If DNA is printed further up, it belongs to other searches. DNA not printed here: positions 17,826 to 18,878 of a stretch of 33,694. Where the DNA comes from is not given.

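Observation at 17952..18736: Low-GC, free-standing HTH + double-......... gene lodged 25 nt behind tRNA-Leu(CAA)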

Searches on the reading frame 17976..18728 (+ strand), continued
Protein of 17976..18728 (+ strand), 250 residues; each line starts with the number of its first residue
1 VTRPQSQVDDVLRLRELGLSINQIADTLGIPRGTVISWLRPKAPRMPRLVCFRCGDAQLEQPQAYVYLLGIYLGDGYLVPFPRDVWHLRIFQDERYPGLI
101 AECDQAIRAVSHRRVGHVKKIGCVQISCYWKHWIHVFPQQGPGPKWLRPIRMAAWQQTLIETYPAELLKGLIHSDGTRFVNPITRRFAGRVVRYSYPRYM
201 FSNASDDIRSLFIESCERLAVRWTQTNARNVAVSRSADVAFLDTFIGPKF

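Call 45: find_encoding_contigs(protein=P0128, flank=3000, max_places=10)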
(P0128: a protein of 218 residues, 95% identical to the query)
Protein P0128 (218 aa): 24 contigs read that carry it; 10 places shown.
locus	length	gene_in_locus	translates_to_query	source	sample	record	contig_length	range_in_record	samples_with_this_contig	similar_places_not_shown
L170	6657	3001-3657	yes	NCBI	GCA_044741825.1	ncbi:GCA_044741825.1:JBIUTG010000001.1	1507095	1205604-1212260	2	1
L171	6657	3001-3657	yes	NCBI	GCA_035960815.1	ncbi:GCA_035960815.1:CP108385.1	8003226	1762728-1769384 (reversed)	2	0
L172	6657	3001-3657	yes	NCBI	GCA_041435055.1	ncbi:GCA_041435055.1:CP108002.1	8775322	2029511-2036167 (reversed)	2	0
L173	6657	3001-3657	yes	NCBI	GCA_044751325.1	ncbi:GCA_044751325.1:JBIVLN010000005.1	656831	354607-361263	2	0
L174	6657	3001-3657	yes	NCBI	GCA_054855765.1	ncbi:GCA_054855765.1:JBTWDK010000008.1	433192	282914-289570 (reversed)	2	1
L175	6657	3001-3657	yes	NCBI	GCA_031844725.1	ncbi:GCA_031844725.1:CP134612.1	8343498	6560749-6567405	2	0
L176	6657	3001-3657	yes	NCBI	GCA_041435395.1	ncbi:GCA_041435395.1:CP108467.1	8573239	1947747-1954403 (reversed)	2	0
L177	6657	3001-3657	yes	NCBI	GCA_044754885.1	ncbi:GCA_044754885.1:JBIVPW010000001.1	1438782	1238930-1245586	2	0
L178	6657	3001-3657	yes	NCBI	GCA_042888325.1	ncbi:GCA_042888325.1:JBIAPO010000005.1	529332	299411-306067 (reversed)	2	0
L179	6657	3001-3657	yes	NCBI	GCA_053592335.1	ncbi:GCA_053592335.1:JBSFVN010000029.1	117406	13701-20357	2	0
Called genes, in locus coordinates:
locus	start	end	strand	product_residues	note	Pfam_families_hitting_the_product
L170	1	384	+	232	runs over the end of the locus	PF04402:SIMPL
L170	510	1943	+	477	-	PF00224:PK, PF03328:HpcH_HpaI (faint), PF02887:PK_C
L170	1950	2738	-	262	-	-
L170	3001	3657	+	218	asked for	PF00072:Response_reg, PF03861:ANTAR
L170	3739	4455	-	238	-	PF00005:ABC_tran, PF13304:AAA_21 (faint)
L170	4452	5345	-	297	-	PF00005:ABC_tran, PF13304:AAA_21 (faint), PF12399:BCA_ABC_TP_C (weak)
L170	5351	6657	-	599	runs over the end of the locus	PF02653:BPD_transp_2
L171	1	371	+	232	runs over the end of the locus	PF04402:SIMPL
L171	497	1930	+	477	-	PF00224:PK, PF03328:HpcH_HpaI (faint), PF02887:PK_C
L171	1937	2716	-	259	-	-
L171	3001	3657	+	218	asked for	PF00072:Response_reg, PF03861:ANTAR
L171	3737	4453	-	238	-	PF00005:ABC_tran, PF13304:AAA_21 (faint)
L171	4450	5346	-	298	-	PF00005:ABC_tran, PF13304:AAA_21 (faint), PF12399:BCA_ABC_TP_C (weak)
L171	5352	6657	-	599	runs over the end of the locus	PF02653:BPD_transp_2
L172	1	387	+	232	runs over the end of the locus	PF04402:SIMPL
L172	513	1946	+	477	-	PF00224:PK, PF03328:HpcH_HpaI (faint), PF02887:PK_C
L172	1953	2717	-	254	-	-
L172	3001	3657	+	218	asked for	PF00072:Response_reg, PF03861:ANTAR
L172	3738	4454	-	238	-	PF00005:ABC_tran, PF13304:AAA_21 (faint)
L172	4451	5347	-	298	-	PF00005:ABC_tran, PF13304:AAA_21 (faint), PF12399:BCA_ABC_TP_C (weak)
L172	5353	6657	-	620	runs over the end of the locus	PF02653:BPD_transp_2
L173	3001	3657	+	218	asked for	PF00072:Response_reg, PF03861:ANTAR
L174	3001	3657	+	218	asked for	PF00072:Response_reg, PF03861:ANTAR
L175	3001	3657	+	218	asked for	PF00072:Response_reg, PF03861:ANTAR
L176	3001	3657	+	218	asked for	PF00072:Response_reg, PF03861:ANTAR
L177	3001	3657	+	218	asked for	PF00072:Response_reg, PF03861:ANTAR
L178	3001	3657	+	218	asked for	PF00072:Response_reg, PF03861:ANTAR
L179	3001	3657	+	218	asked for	PF00072:Response_reg, PF03861:ANTAR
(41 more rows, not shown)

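Call 51: search_dna_similar(query=window:17976-18728:+, collection=phages, mode=protein, max_evalue=0.001)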
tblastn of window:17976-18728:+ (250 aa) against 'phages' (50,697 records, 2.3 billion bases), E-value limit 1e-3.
No match.

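Call 52: search_dna_similar(query=window:17976-18728:+, collection=plasmids, mode=protein, max_evalue=0.001)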
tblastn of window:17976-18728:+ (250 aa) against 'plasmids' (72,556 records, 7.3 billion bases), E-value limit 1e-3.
No match.

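Call 59: find_related_loci(query=A1, collection=viral_contigs, flank=5000)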
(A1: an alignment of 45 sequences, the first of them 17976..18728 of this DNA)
Query A1 (250 aa) in viral_contigs; peptide patterns used: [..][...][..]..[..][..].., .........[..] (x = any residue, [..] = any of these).
135 stretches matched a pattern; 19 encode a relative of the query (tblastn E <= 1e-3); 19 distinct loci.
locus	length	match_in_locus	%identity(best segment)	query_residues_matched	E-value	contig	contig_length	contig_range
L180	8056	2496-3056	36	61-249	5e-36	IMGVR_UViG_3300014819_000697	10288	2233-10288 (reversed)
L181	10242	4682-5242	36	61-249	3e-36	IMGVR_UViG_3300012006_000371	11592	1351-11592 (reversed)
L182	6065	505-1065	36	61-249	6e-36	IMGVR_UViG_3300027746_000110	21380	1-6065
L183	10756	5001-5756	30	1-249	3e-34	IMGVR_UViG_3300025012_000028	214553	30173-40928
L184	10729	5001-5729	34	3-249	1e-33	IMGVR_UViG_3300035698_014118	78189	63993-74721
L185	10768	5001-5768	32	2-249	9e-34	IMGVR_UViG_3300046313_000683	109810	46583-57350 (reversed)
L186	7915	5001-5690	31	3-249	1e-32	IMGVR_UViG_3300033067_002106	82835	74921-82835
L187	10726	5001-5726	31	3-250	4e-32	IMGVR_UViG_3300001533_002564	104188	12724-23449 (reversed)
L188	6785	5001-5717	31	3-249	9e-31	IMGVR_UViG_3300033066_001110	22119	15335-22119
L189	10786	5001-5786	26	1-249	4e-27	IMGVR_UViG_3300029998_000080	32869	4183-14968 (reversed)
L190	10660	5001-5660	32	18-234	2e-27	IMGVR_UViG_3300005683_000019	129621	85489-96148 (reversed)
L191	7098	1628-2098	32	52-221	1e-26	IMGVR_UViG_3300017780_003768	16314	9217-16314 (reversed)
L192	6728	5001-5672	27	11-249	3e-24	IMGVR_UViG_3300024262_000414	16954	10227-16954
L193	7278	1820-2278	34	58-213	5e-24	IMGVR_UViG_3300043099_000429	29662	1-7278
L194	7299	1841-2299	34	58-213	5e-24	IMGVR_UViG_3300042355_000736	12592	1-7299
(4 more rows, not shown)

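Call 70: search_protein_representatives(alignment_id=A1)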
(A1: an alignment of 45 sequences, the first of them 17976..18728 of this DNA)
Query: 45 sequences, 252 profile positions. Proteins with E-value up to 0.001 (for the whole library): 5648; up to 1e-10: 2942; up to 1e-30: 1075. The best 150 are listed.
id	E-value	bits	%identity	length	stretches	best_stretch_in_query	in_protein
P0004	8.1e-113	392.1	-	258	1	1-252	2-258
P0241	4.5e-111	386.4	-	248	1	1-252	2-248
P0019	2.1e-106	371.2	-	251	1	1-251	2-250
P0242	8.8e-98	342.9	-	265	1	1-251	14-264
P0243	2.0e-97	341.7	-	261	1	1-252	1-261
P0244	1.1e-96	339.2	-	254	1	1-251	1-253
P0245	1.2e-94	332.7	-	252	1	3-252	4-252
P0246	1.3e-93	329.3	-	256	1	1-252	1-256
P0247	1.3e-92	325.9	-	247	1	1-251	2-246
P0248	3.2e-92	324.7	-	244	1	1-251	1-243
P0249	7.5e-92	323.5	-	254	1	1-251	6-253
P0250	8.6e-92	323.3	-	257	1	1-252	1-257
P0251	1.3e-91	322.6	-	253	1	4-251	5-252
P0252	1.6e-91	322.3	-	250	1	1-252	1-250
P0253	4.6e-90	317.6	-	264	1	1-252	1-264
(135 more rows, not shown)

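Call 78: fold_search(model_id=the predicted structure, library=viral)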
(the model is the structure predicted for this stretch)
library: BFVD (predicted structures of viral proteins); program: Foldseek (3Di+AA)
matches with E <= 10: 1284; with E <= 0.001: 81
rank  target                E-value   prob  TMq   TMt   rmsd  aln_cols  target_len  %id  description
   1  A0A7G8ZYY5            9.2e-09  1.00  0.51  0.51   8.5       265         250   12  DNA endonuclease [Enterococcus phage iF6]
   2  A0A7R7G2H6            1.6e-08  1.00  0.45  0.36  11.2       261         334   11  (no name in the UniProt tables at hand)
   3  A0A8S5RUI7            4.7e-08  1.00  0.46  0.37   8.6       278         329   14  (no name in the UniProt tables at hand)
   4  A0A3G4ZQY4            5.0e-08  1.00  0.49  0.12   7.7       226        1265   14  DNA-directed RNA polymerase [Barrevirus sp.]
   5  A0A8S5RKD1            8.0e-08  1.00  0.38  0.32  10.6       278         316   14  LAGLIDADG-like domain [virus sp. ctEQ64]
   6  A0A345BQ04            9.0e-08  1.00  0.47  0.36  10.1       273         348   15  (no name in the UniProt tables at hand)
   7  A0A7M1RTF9            1.3e-07  1.00  0.51  0.17   6.5       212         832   16  Terminase [uncultured phage cr131_1]
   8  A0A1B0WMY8            1.7e-07  1.00  0.48  0.48   6.2       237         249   13  (no name in the UniProt tables at hand)
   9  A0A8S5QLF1            2.2e-07  1.00  0.44  0.42  15.6       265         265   10  LAGLIDADG-like domain [CrAss-like virus sp. ctYsL76]
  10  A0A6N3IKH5            2.5e-07  1.00  0.53  0.12   5.3       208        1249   12  (no name in the UniProt tables at hand)
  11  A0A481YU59            2.5e-07  1.00  0.42  0.40  12.6       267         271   13  Intein splicing domain protein [Marseillevirus LCMAC101]
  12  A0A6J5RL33            3.9e-07  1.00  0.49  0.41   5.3       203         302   12  Homing endonuclease, LAGLIDADG [uncultured Caudovirales phage]
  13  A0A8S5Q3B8            5.3e-07  1.00  0.50  0.43   8.9       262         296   14  Endonuclease [Siphoviridae sp. ctLqe90]
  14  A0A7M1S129            5.6e-07  1.00  0.46  0.38  22.3       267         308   11  Homing endonuclease LAGLIDADG domain-containing protein [uncultured phage cr108_1]
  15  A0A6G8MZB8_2          5.9e-07  1.00  0.50  0.14   5.9       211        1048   13  DNA-directed RNA polymerase [Cedratvirus kamchatka]
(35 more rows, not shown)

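Call 79: find_encoding_contigs(protein=P0001, flank=4000, max_places=3)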
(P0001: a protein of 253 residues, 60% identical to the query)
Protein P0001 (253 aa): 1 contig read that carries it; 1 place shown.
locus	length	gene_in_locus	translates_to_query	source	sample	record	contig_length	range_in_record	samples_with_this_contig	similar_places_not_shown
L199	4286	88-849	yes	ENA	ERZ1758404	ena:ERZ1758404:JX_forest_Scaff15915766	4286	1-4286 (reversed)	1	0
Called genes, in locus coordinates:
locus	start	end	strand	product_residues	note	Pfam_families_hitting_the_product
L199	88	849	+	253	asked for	-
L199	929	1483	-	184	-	PF11716:MDMPI_N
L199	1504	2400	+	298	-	PF02739:5_3_exonuc_N, PF01367:5_3_exonuc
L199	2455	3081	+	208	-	PF05175:MTS, PF06325:PrmA (weak), PF13847:Methyltransf_31 (weak), PF08242:Methyltransf_12 (weak), PF13649:Methyltransf_25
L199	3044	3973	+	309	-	PF01790:LGT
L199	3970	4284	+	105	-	?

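Call 80: find_encoding_contigs(protein=P0015, flank=6000, max_places=3)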
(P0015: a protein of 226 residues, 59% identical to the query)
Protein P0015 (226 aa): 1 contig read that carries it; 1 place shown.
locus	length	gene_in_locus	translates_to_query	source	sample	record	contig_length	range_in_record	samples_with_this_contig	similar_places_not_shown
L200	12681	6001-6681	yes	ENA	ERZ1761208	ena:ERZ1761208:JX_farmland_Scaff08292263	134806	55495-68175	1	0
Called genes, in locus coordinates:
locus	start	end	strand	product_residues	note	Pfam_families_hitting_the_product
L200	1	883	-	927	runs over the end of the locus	PF02739:5_3_exonuc_N, PF01367:5_3_exonuc, PF22619:DNA_polI_exo1, PF00476:DNA_pol_A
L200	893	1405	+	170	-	PF01242:PTPS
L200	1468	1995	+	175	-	PF02577:BFN_dom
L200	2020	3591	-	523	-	PF00704:Glyco_hydro_18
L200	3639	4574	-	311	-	PF13490:zf-HC2 (weak)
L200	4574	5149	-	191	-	PF04542:Sigma70_r2, PF08281:Sigma70_r4_2, PF04545:Sigma70_r4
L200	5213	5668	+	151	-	PF10604:Polyketide_cyc2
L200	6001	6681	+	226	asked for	-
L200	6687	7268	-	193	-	PF11716:MDMPI_N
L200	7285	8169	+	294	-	PF02739:5_3_exonuc_N, PF01367:5_3_exonuc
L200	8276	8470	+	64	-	PF04964:Flp_Fap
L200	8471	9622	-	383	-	PF00155:Aminotran_1_2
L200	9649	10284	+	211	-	PF08241:Methyltransf_11 (faint), PF05175:MTS, PF13489:Methyltransf_23 (weak), PF13847:Methyltransf_31 (weak), PF13649:Methyltransf_25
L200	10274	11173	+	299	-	PF01790:LGT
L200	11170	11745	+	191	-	PF02325:CCB3_YggT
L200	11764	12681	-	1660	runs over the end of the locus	PF02811:PHP, PF07733:DNA_pol3_alpha, PF17657:DNA_pol3_finger, PF14890:Intein_splicing, PF14528:LAGLIDADG_3, PF14579:HHH_6, PF01336:tRNA_anti-codon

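Call 81: find_encoding_contigs(protein=P0028, flank=4000, max_places=3)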
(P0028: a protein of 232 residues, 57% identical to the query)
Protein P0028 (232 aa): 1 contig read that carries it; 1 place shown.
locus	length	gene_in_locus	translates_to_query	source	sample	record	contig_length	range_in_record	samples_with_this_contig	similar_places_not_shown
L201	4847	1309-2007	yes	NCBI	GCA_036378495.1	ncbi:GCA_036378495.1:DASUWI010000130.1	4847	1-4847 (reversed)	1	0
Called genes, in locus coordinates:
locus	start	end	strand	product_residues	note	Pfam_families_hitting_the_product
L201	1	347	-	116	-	PF13490:zf-HC2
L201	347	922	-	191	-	PF07638:Sigma70_ECF (faint), PF04542:Sigma70_r2, PF08281:Sigma70_r4_2, PF04545:Sigma70_r4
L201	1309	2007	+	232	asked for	-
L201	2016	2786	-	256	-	PF09948:PpoB2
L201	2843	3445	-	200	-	PF07040:DUF1326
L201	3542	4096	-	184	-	PF11716:MDMPI_N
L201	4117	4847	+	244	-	PF02739:5_3_exonuc_N, PF01367:5_3_exonuc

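Call 84: search_protein_families(library=phrogs, proteins=[window:17976-18728:+, L186:4998-5708:+, L184:5001-5735:+], max_evalue=0.001)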
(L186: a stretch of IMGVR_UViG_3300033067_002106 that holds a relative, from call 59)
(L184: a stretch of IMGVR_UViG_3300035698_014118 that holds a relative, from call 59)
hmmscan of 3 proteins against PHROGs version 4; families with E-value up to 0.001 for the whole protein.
window:17976-18728:+ (250 aa): 3 families
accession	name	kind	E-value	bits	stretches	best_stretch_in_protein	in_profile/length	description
phrog_9366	-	integration and excision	0.00032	21.7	1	10-40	73-103/109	transposase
phrog_664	-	DNA, RNA and nucleotide metabolism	0.00074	20.4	0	7-40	89-122/210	DNA binding protein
phrog_3855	-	DNA, RNA and nucleotide metabolism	0.0009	20.6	0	3-35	64-96/115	HTH DNA binding protein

L186:4998-5708:+ (236 aa): 1 family
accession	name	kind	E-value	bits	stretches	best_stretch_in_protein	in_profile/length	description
phrog_4779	-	transcription regulation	5.4e-05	24.6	1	1-55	1-53/98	transcriptional regulator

L184:5001-5735:+ (244 aa): 1 family
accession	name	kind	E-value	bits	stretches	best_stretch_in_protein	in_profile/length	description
phrog_4645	-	DNA, RNA and nucleotide metabolism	1.9e-06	28.2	1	4-113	44-151/308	endonuclease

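Call 85: search_protein_families(library=padloc, proteins=[window:17976-18728:+, L020:5983-6762:+], max_evalue=0.01)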
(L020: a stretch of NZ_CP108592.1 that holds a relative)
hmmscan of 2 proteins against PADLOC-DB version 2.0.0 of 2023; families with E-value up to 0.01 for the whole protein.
window:17976-18728:+ (250 aa): 1 family
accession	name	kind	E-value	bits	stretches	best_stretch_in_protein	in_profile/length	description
PDLC04133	mad1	-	0.0087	14.3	0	19-40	6-27/60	mads_1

L020:5983-6762:+ (259 aa): 0 families

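Call 88: list_cluster_members(proteins=[L171:1937-2716:-, L170:1950-2738:-, L172:1953-2717:-, L163:1944-2717:-])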
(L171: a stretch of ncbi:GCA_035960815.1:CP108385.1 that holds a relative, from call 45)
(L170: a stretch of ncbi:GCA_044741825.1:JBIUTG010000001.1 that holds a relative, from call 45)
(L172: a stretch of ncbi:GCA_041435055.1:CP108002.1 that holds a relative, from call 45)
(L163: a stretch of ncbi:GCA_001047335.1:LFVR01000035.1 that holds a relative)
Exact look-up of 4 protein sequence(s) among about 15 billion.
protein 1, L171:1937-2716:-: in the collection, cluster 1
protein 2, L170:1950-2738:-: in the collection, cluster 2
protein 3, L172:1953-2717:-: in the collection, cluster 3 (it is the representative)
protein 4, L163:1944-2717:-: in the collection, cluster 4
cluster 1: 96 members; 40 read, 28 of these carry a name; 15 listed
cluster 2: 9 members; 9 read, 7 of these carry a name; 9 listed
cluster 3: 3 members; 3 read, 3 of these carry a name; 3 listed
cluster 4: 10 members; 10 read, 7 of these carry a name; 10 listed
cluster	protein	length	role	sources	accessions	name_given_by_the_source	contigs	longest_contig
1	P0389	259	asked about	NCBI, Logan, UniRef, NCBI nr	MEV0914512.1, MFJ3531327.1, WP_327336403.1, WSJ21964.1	helix-turn-helix domain-containing protein [Streptomyces sp. NPDC049967] | helix-turn-helix domain-containing protein n=1 Tax=unclassified Streptomyces ... | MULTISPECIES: helix-turn-helix domain-containing protein [unclassified Streptomyces]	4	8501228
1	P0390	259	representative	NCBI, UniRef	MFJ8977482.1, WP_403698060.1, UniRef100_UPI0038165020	helix-turn-helix domain-containing protein [Streptomyces sp. NPDC102282] | helix-turn-helix domain-containing protein n=1 Tax=Streptomyces sp. NPDC102282 ...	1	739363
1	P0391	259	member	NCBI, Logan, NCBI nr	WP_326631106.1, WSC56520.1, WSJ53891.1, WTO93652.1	helix-turn-helix domain-containing protein [Streptomyces sp. NBC_01318] | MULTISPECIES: helix-turn-helix domain-containing protein [unclassified Streptomyces]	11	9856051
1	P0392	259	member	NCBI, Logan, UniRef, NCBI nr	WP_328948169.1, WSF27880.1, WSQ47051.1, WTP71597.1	helix-turn-helix domain-containing protein [Streptomyces sp. NBC_01220] | helix-turn-helix domain-containing protein n=1 Tax=unclassified Streptomyces ... | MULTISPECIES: helix-turn-helix domain-containing protein [unclassified Streptomyces]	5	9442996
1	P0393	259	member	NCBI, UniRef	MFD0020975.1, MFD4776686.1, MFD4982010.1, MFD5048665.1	helix-turn-helix domain-containing protein [Streptomyces sp. NPDC058382] | helix-turn-helix domain-containing protein n=1 Tax=unclassified Streptomyces ...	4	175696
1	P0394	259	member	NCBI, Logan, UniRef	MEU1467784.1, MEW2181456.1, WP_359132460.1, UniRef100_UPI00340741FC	helix-turn-helix domain-containing protein [Streptomyces sp. NPDC005761] | helix-turn-helix domain-containing protein n=1 Tax=unclassified Streptomyces ...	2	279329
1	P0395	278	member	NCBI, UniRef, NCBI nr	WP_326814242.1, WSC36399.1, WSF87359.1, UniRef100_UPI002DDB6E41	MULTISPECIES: helix-turn-helix domain-containing protein [unclassified Streptomyces] | helix-turn-helix domain-containing protein n=2 Tax=unclassified Streptomyces ... | helix-turn-helix domain-containing protein [Streptomyces sp. NBC_01763]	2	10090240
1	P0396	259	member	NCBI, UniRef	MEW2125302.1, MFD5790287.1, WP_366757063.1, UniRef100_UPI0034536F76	helix-turn-helix domain-containing protein [Streptomyces sp. NPDC127037] | helix-turn-helix domain-containing protein n=1 Tax=unclassified Streptomyces ...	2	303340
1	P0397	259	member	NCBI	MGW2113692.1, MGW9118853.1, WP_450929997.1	helix-turn-helix domain-containing protein [Streptomyces sp. NPDC001948]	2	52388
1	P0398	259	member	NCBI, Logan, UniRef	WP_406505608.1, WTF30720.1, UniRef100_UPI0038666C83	helix-turn-helix domain-containing protein [Streptomyces sp. NBC_01602] | helix-turn-helix domain-containing protein n=1 Tax=Streptomyces sp. NBC_01602 ...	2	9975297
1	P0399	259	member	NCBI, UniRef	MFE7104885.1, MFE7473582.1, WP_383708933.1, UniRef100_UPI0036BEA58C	helix-turn-helix domain-containing protein [Streptomyces sp. NPDC057575] | helix-turn-helix domain-containing protein n=1 Tax=unclassified Streptomyces ...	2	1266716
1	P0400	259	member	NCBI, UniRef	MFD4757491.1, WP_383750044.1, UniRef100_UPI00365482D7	helix-turn-helix domain-containing protein [Streptomyces sp. NPDC058439] | helix-turn-helix domain-containing protein n=1 Tax=Streptomyces sp. NPDC058439 ...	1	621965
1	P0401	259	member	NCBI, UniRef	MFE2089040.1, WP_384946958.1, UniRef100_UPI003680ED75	helix-turn-helix domain-containing protein [Streptomyces sp. NPDC059460] | helix-turn-helix domain-containing protein n=1 Tax=Streptomyces sp. NPDC059460 ...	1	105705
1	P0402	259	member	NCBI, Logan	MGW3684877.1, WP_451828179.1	helix-turn-helix domain-containing protein [Streptomyces sp. NPDC005125]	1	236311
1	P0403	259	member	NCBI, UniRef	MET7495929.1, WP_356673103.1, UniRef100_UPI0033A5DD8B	helix-turn-helix domain-containing protein [Streptomyces sp900116325] | helix-turn-helix domain-containing protein n=1 Tax=Streptomyces sp. 900116325 ...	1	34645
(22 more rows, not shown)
